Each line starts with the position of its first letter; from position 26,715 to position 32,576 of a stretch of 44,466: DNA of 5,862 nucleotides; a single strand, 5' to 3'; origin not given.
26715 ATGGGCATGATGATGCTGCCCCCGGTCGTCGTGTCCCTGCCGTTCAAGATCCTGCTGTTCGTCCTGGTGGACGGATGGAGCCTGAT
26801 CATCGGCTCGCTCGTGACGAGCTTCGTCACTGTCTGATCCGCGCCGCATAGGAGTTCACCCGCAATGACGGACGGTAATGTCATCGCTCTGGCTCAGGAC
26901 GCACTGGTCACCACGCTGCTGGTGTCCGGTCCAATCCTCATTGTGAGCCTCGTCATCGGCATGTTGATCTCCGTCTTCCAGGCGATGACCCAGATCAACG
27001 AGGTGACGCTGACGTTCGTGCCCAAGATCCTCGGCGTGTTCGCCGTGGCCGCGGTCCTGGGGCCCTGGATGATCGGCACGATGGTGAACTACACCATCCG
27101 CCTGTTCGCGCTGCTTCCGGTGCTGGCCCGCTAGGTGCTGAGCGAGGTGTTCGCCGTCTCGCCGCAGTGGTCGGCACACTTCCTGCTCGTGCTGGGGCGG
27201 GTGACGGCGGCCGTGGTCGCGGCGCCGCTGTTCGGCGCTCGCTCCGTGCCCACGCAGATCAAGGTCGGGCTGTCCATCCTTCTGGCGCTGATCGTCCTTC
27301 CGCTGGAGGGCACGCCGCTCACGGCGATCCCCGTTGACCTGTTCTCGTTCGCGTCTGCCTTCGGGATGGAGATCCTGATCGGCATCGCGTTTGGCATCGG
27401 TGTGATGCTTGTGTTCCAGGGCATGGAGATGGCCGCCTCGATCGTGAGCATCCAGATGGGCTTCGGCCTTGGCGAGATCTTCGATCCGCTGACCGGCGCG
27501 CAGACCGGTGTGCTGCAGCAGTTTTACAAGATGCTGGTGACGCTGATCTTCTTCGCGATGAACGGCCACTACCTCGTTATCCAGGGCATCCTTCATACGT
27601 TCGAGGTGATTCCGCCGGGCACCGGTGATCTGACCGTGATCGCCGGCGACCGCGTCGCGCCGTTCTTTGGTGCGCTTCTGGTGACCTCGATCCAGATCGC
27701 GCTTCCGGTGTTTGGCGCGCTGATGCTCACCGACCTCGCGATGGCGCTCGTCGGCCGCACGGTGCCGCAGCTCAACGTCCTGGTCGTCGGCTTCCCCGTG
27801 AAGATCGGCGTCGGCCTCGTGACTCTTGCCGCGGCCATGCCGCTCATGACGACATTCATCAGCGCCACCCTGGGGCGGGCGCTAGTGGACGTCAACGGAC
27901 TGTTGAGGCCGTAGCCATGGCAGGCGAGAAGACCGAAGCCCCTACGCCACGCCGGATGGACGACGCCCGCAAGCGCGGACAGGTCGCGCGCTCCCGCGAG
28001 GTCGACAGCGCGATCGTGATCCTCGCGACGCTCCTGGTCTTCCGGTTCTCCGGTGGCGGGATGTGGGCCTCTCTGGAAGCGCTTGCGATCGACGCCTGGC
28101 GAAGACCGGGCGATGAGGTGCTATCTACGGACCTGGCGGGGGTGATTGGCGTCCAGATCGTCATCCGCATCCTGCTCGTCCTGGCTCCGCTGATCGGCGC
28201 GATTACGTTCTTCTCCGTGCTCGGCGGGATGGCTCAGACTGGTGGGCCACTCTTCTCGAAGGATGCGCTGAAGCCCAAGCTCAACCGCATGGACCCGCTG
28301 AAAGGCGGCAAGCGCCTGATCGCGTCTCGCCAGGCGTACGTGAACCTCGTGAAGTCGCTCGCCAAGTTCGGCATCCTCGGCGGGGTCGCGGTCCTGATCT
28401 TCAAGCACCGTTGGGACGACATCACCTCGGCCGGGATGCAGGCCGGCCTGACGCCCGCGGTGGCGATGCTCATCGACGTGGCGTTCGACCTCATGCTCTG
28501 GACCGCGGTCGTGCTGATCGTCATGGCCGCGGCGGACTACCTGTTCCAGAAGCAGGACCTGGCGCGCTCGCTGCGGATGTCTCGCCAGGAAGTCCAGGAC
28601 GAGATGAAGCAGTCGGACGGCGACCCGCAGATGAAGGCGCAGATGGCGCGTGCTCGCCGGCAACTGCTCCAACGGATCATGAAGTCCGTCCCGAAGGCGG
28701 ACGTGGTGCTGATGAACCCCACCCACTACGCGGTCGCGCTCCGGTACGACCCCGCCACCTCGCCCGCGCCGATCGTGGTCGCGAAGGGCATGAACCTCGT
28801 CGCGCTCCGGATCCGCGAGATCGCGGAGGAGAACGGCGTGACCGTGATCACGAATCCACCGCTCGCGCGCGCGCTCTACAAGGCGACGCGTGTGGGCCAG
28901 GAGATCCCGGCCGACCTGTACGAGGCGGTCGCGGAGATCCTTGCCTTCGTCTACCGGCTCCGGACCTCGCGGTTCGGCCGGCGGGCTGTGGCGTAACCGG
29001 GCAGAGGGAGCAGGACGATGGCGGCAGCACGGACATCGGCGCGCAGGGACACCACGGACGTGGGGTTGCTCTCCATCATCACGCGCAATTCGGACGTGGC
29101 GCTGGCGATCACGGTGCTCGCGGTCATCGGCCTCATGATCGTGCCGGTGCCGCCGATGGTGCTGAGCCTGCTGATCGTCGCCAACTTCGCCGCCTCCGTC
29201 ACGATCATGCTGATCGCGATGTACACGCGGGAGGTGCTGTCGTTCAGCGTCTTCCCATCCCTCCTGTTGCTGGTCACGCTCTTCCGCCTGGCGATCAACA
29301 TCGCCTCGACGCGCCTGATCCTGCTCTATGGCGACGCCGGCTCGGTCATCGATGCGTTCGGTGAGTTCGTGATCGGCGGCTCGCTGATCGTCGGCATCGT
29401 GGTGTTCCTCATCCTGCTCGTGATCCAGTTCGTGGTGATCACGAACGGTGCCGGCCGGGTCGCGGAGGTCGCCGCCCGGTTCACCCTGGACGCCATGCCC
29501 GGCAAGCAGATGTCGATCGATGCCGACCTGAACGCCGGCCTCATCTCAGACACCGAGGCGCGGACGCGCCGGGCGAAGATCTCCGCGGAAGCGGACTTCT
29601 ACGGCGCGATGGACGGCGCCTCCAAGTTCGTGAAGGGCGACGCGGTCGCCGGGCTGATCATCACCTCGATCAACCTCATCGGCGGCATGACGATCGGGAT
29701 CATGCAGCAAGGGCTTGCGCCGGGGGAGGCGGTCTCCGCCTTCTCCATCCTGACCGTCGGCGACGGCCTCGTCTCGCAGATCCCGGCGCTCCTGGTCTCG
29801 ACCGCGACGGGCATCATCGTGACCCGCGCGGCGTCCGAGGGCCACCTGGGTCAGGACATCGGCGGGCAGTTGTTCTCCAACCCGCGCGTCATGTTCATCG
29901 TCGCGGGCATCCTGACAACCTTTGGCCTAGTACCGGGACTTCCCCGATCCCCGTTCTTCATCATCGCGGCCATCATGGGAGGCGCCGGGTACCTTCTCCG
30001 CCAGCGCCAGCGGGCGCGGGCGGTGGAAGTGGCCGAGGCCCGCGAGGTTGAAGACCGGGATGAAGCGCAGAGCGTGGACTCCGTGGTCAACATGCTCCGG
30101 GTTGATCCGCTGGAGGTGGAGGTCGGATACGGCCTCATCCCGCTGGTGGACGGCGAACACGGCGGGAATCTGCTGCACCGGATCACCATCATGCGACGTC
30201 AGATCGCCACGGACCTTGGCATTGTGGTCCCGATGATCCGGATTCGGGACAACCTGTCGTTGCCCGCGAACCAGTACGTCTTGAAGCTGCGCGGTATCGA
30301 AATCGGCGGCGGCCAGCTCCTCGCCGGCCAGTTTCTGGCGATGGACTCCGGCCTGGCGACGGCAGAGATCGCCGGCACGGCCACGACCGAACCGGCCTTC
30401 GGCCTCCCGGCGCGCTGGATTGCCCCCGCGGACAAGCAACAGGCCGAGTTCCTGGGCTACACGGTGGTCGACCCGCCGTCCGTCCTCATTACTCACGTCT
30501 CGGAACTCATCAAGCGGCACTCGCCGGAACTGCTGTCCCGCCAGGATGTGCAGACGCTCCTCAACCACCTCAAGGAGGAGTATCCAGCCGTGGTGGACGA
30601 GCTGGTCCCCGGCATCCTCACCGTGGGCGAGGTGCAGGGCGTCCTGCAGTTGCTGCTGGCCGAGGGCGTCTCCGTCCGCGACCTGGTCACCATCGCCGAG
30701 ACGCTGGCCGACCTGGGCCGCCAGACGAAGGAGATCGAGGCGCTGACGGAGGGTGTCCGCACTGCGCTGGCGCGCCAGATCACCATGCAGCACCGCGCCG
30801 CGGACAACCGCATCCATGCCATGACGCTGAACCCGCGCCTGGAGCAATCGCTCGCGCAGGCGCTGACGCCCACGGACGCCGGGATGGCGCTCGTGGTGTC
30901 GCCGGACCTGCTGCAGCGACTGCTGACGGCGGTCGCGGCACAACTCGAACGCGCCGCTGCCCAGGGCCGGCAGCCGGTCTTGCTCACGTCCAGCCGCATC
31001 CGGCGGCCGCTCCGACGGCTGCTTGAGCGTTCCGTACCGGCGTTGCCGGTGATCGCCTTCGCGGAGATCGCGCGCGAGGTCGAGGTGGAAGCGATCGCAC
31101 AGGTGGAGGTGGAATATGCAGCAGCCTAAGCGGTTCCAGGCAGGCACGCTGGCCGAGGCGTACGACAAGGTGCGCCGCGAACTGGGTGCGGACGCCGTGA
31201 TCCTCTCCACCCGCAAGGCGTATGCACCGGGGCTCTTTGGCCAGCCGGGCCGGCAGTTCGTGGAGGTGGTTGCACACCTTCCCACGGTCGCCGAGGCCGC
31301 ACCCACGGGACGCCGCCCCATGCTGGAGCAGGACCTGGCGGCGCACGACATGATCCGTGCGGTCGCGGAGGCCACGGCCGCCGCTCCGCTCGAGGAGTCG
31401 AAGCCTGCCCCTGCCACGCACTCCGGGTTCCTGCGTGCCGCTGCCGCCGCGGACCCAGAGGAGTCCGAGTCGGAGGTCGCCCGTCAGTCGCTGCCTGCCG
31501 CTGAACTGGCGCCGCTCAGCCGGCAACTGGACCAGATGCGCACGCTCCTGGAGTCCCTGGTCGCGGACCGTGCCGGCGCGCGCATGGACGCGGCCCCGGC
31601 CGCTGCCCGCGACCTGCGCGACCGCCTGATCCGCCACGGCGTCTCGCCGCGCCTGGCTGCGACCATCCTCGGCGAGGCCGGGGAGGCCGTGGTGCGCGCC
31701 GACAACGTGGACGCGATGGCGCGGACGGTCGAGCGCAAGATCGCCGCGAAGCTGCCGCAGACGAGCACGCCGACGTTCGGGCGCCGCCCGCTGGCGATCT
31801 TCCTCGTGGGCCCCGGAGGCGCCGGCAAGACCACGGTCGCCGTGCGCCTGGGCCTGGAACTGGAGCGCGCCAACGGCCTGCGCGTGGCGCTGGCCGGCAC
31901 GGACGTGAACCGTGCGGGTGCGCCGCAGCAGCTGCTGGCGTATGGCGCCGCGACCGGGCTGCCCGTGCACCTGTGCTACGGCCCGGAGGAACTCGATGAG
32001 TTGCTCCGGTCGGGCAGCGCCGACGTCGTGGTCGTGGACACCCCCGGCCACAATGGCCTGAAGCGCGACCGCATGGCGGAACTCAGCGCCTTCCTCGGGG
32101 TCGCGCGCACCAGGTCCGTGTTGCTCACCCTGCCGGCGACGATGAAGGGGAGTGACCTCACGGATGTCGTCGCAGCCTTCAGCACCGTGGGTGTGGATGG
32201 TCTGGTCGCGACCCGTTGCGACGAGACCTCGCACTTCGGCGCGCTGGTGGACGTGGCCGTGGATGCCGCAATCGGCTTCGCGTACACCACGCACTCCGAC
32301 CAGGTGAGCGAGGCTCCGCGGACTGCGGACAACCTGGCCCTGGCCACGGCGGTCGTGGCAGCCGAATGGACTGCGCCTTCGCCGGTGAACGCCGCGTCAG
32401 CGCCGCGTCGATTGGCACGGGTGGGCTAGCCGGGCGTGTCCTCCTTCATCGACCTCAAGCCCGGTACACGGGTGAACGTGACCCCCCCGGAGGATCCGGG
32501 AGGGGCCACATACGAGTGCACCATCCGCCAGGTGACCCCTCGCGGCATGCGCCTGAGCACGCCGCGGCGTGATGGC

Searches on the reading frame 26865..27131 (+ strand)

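Call 40: search_protein_families(library=pfam, proteins=[window:26865-27131:+], max_evalue=0.001)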
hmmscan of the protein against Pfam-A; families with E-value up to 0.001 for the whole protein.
window:26865-27131:+ (89 aa): 1 family
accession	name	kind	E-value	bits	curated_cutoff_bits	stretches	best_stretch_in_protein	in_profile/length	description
PF01313.24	Bac_export_3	-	4.9e-29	100.5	25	1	6-77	2-73/74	Bacterial export proteins, family 3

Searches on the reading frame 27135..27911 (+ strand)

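Call 40: search_protein_families(library=pfam, proteins=[window:27135-27911:+], max_evalue=0.001)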
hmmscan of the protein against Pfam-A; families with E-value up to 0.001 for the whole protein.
window:27135-27911:+ (259 aa): 1 family
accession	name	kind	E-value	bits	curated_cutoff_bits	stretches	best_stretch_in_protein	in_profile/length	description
PF01311.25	Bac_export_1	-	9.9e-61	205.7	27.8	1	15-246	3-227/230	Bacterial export proteins, family 1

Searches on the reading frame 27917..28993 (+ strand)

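Call 40: search_protein_families(library=pfam, proteins=[window:27917-28993:+], max_evalue=0.001)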
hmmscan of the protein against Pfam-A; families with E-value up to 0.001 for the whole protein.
window:27917-28993:+ (359 aa): 1 family
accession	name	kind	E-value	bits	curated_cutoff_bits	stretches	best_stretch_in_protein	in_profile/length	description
PF01312.24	Bac_export_2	-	1.9e-116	389.4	24.4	1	3-345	1-335/335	FlhB HrpN YscU SpaS Family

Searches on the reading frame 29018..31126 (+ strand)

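Call 40: search_protein_families(library=pfam, proteins=[window:29018-31126:+], max_evalue=0.001)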
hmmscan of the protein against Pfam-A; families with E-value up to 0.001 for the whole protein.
window:29018-31126:+ (703 aa): 1 family
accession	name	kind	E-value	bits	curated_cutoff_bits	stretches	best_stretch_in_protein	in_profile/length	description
PF00771.25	FHIPEP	-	5.6e-268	891.3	29.1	1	36-688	1-656/657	FHIPEP family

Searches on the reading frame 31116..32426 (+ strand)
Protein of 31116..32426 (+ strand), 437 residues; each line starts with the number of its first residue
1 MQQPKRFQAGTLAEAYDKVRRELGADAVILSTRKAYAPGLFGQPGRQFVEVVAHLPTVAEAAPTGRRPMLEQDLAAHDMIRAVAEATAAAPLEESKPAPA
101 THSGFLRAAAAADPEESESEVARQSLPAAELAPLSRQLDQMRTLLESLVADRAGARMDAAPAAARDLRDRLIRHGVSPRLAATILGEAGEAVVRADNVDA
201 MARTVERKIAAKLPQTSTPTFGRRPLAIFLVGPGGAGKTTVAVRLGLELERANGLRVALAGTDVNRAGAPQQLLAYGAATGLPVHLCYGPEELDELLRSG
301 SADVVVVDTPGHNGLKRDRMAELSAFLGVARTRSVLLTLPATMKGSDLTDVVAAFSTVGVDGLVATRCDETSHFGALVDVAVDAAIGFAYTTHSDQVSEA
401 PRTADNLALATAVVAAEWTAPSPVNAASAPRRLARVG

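Call 3: search_protein_families(library=pfam, proteins=[window:31116-32426:+], max_evalue=1)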
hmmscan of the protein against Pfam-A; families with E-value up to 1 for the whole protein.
window:31116-32426:+ (437 aa): 17 families
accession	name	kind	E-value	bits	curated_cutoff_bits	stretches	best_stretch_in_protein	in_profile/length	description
PF00448.28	SRP54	-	1.7e-23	83.7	22.7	1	227-398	3-180/196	SRP54-type protein, GTPase domain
PF06414.18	Zeta_toxin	-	0.00033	20.6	22.3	1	218-253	10-44/199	Zeta toxin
PF25199.1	nSTAND_NTPase5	-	0.00045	20.5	34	1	203-259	18-75/145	Novel STAND NTPase 5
PF01656.29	CbiA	-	0.00094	19.6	25.4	1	232-267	6-40/125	CobQ/CobB/MinD/ParA nucleotide binding domain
PF13401.12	AAA_22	-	0.0021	18.8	27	1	226-313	6-45/130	AAA domain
PF13191.12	AAA_16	-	0.0037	18.2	32.6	1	220-332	19-129/167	AAA ATPase domain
PF10609.15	ParA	-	0.0064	16.4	27.1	1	231-270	10-48/246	NUBPL iron-transfer P-loop NTPase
PF01695.23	IstB_IS21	-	0.012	15.6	24.1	1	217-257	84-123/238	IstB-like ATP binding protein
PF23493.1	CysS_C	-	0.025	15.1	23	1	146-176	9-39/51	Cysteinyl-tRNA ligase anticodon binding domain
PF01583.26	APS_kinase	-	0.047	14.2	21.1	1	225-264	2-41/152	Adenylylsulphate kinase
PF13238.12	AAA_18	-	0.049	14.5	29.4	1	228-249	1-22/128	AAA domain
PF13671.12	AAA_33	-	0.05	14.3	27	1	228-310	2-78/143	AAA domain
PF01066.26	CDP-OH_P_transf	-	0.094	13.6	22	1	351-389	35-72/152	CDP-alcohol phosphatidyltransferase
PF05994.16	FragX_IP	-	0.17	10.1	23.3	1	116-155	193-232/886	Cytoplasmic Fragile-X interacting family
PF13481.12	AAA_25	-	0.22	11.6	27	1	228-249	36-57/195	AAA domain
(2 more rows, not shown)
